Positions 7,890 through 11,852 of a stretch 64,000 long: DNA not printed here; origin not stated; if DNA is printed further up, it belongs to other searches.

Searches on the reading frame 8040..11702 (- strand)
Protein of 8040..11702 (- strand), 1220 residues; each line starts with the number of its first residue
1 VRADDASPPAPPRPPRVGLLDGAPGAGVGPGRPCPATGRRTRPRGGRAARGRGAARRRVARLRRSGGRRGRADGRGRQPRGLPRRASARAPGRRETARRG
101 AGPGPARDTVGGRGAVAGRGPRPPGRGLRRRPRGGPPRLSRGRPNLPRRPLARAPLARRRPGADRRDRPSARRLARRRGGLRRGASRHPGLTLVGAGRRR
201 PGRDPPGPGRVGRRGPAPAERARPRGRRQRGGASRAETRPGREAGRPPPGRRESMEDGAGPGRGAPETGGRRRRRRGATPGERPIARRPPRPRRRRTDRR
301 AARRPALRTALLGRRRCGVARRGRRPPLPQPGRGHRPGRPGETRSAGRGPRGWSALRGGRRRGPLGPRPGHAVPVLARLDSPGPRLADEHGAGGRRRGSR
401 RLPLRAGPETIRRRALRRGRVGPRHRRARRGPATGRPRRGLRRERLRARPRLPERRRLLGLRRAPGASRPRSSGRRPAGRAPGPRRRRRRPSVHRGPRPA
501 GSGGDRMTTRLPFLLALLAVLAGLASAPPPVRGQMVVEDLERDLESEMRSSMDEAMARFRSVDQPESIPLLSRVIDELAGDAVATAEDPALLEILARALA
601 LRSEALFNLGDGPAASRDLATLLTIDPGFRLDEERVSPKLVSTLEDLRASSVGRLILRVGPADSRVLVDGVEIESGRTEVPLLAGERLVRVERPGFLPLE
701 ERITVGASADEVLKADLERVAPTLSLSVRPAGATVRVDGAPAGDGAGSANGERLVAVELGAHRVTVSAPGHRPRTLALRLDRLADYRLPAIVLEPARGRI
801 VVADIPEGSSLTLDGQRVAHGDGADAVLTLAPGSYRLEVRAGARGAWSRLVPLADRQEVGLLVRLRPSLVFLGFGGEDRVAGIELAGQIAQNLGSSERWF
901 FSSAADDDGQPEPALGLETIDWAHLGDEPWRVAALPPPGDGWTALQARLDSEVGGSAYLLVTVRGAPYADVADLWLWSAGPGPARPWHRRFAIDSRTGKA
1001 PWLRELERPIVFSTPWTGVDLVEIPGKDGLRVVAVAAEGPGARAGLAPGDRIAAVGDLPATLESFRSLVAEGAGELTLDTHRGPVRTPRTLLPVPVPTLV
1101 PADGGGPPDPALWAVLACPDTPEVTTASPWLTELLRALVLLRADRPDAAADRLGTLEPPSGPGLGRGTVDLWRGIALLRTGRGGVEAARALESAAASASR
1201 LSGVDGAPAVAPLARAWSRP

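Call 51: search_protein_families(library=pfam, proteins=[window:8040-11702:-], max_evalue=0.001)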
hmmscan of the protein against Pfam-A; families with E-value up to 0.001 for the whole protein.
window:8040-11702:- (1220 aa): 3 families
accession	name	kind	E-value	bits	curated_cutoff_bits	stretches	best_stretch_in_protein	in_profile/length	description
PF08308.17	PEGA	-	3.8e-14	52.8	20.8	1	655-717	4-65/71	PEGA domain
PF17820.7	PDZ_6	-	4.8e-06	26.7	27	1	1032-1075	2-46/54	PDZ domain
PF13620.12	CarboxypepD_reg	-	8.9e-06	26.4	32.3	0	731-781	15-70/82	Carboxypeptidase regulatory-like domain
